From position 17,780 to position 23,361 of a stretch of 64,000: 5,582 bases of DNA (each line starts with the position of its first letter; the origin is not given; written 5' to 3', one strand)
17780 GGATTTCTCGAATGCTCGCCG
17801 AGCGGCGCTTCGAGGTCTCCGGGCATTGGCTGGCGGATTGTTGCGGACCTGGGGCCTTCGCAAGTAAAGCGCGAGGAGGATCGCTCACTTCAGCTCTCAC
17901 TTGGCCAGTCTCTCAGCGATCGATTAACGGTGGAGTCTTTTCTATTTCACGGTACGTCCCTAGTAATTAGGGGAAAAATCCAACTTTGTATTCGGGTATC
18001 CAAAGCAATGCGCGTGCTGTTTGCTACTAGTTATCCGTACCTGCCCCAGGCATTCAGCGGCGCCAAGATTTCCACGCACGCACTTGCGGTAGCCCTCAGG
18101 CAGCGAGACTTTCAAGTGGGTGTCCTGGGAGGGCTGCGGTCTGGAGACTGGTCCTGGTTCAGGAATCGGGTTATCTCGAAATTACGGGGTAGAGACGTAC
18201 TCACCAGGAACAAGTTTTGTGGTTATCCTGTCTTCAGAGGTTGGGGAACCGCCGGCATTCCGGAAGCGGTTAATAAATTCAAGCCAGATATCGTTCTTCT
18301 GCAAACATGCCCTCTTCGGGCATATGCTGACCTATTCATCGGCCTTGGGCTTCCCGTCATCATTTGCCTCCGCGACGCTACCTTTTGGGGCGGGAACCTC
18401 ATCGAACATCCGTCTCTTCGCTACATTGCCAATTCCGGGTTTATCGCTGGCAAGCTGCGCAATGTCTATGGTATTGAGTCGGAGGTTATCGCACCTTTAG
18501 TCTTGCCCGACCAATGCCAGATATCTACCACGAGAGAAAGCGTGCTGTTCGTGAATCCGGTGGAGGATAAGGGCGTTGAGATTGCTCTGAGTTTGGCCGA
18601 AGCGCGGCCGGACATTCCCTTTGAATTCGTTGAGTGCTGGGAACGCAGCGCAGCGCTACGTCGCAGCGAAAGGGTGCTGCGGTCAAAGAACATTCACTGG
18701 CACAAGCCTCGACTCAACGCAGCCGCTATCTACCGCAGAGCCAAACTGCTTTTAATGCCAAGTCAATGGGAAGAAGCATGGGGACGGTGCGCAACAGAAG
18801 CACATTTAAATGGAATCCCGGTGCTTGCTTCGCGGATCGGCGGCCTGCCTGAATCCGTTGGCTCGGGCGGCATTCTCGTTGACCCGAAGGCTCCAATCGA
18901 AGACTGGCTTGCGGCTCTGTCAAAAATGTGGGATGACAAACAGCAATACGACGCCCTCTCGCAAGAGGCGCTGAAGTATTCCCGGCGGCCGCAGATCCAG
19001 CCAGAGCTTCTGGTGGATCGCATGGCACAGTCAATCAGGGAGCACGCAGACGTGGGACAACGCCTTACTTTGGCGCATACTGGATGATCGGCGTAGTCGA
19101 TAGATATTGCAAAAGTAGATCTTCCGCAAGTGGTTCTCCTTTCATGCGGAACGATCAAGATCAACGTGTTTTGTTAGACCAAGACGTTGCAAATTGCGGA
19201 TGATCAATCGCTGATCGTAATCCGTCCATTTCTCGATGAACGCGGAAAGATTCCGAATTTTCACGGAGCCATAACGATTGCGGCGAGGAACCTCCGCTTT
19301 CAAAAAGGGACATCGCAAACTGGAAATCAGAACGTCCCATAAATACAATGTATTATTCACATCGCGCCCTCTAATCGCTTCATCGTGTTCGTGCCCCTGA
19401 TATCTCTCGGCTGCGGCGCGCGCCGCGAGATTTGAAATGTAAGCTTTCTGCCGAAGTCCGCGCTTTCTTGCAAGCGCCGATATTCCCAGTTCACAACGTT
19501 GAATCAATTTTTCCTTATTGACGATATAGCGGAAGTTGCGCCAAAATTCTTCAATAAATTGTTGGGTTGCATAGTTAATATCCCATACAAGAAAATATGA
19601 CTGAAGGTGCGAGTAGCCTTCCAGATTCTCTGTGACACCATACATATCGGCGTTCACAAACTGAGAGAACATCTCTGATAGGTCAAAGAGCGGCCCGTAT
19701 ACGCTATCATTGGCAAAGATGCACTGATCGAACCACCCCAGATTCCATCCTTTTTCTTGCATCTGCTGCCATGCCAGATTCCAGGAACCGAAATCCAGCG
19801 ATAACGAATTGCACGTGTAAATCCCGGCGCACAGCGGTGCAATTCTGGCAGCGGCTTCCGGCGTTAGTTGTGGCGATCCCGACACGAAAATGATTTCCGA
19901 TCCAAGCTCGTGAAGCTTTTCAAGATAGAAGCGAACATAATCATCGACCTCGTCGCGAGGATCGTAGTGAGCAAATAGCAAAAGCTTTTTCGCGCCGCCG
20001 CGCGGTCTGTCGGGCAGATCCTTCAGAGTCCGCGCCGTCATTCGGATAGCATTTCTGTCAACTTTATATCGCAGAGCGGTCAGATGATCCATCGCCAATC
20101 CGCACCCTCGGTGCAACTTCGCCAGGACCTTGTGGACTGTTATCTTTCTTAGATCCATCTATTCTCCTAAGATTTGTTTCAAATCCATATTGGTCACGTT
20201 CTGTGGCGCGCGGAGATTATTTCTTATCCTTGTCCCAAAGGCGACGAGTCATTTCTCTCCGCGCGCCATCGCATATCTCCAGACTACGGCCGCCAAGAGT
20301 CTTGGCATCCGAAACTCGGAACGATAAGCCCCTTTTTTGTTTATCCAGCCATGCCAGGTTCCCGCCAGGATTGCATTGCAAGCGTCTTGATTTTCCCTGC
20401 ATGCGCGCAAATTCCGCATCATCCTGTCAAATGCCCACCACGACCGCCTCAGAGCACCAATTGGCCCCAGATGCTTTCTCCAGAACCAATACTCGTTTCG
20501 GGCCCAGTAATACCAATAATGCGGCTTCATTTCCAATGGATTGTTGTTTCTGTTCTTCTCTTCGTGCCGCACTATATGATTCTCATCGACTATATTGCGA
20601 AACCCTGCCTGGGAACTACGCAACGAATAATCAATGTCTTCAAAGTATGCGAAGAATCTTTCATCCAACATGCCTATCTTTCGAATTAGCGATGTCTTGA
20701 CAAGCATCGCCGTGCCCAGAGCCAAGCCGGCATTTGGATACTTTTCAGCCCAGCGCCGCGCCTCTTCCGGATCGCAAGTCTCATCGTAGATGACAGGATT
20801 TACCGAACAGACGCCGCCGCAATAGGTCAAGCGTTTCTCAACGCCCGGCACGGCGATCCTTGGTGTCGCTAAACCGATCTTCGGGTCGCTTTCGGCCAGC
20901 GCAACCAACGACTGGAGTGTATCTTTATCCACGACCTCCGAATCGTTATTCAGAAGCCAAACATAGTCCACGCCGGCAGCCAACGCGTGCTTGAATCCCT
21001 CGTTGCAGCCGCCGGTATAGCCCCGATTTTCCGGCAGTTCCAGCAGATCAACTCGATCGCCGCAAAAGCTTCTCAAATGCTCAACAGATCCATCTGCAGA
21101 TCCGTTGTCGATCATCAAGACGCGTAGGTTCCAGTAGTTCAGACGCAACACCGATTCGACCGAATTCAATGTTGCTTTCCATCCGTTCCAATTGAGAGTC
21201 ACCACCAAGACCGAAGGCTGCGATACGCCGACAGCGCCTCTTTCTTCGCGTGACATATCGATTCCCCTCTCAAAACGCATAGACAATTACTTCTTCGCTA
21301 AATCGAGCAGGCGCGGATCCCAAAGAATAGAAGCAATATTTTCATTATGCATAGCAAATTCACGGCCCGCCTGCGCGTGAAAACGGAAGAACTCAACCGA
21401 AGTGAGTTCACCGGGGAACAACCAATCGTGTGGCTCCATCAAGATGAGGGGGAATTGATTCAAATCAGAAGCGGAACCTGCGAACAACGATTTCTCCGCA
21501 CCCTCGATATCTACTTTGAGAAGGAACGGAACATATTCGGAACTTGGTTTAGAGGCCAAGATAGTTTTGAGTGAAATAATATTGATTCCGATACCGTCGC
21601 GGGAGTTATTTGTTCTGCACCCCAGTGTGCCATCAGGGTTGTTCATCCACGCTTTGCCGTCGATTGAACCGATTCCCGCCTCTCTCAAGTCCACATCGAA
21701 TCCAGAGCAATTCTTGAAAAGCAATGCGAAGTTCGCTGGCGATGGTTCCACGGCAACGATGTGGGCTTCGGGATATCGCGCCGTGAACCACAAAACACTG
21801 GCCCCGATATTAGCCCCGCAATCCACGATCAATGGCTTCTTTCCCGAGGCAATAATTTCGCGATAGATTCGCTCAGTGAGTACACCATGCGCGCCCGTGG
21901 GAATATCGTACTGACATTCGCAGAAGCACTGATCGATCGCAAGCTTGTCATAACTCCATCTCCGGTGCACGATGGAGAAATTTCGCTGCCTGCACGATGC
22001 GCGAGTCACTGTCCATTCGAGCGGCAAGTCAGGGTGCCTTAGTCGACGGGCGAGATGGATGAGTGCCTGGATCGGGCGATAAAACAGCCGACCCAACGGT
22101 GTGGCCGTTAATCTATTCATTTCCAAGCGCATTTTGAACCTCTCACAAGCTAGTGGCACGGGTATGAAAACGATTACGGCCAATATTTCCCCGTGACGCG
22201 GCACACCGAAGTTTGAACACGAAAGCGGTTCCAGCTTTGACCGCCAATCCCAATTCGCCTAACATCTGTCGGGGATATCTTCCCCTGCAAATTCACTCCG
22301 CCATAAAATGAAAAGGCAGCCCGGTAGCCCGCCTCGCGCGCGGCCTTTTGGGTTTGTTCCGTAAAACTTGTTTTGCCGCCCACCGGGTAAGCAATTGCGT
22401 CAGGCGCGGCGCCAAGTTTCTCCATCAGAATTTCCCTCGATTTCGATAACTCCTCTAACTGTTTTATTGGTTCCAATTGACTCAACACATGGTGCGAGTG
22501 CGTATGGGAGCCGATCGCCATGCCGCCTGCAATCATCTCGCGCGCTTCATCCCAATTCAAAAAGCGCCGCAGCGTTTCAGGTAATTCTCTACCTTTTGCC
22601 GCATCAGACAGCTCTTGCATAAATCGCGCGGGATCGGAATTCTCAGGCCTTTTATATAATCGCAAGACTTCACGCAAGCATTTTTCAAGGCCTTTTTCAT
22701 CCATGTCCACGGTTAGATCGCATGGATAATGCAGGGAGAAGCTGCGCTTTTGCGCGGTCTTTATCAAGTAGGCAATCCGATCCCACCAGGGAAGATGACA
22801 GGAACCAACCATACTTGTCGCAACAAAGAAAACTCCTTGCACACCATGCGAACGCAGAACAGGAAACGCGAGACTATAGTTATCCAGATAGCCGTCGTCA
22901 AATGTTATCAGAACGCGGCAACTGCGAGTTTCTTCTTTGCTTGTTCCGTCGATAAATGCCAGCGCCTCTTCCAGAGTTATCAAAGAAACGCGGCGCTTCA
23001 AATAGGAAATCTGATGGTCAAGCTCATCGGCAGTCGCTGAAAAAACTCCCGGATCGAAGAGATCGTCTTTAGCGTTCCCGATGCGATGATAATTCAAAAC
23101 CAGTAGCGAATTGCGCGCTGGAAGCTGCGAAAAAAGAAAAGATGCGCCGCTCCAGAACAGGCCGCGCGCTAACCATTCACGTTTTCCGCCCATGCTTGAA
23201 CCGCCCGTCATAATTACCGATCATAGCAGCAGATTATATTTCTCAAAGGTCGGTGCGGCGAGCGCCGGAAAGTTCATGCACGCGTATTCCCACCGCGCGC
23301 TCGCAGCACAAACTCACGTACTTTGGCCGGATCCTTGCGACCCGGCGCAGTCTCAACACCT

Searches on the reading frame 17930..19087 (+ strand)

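Call 103: search_protein_families(library=pfam, proteins=[window:17930-19087:+], max_evalue=0.001)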
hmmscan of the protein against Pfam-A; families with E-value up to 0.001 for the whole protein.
window:17930-19087:+ (385 aa): 5 families
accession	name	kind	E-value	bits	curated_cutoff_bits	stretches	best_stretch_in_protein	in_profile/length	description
PF00534.26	Glycos_transf_1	-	6.8e-14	52.2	26.4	1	200-348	13-170/172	Glycosyl transferases group 1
PF13692.12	Glyco_trans_1_4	-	1.1e-11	45.5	27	1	241-336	47-142/142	Glycosyl transferases group 1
PF13439.12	Glyco_transf_4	-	4.4e-05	24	28.5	1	43-187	2-162/170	Glycosyltransferase Family 4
PF20706.3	GT4-conflict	-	9.5e-05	22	26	1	266-309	277-319/385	Family 4 Glycosyltransferase in conflict systems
PF13579.12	Glyco_trans_4_4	-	0.00019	22.3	29.7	0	44-154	2-108/158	Glycosyl transferase 4-like domain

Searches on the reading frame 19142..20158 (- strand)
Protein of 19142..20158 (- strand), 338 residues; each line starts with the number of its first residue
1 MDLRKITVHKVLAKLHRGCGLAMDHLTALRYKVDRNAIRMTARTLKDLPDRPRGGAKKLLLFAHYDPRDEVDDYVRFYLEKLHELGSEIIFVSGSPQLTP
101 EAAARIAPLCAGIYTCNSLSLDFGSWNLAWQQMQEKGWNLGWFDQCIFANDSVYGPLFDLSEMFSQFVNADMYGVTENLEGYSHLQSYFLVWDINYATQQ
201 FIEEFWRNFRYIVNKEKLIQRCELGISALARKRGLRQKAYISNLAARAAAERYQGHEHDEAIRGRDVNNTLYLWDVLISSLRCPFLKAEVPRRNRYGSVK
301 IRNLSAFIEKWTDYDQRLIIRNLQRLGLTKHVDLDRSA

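Call 103: search_protein_families(library=pfam, proteins=[window:19142-20158:-], max_evalue=0.001)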
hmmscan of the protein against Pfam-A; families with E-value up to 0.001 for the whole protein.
window:19142-20158:- (338 aa): 1 family
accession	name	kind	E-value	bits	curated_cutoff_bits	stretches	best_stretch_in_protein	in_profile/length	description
PF05045.17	RgpF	-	5.2e-20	72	25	1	89-330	1-242/503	Rhamnan synthesis protein F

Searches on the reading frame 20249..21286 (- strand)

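Call 103: search_protein_families(library=pfam, proteins=[window:20249-21286:-], max_evalue=0.001)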
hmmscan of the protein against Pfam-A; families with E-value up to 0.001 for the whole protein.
window:20249-21286:- (345 aa): 2 families
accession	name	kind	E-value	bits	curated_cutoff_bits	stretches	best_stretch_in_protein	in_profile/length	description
PF00535.33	Glycos_transf_2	-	9.7e-20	71.6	23.3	1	25-204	1-167/168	Glycosyl transferase family 2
PF13641.12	Glyco_tranf_2_3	-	1.3e-08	35.6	27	1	24-244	1-214/230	Glycosyltransferase like family 2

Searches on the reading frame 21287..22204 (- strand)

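Call 103: search_protein_families(library=pfam, proteins=[window:21287-22204:-], max_evalue=0.001)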
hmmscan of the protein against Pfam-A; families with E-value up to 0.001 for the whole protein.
window:21287-22204:- (305 aa): 1 family
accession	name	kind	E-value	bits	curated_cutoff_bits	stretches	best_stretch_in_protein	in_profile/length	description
PF05050.19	Methyltransf_21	-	8.2e-10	39.5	22.7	1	128-259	1-149/173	Methyltransferase FkbM domain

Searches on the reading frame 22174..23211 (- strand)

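Call 103: search_protein_families(library=pfam, proteins=[window:22174-23211:-], max_evalue=0.001)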
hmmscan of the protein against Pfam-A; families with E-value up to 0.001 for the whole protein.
window:22174-23211:- (345 aa): 1 family
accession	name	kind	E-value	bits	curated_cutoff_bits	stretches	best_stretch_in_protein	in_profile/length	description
PF01522.26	Polysacc_deac_1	-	2.3e-23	82.9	23.1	1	94-298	3-123/124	Polysaccharide deacetylase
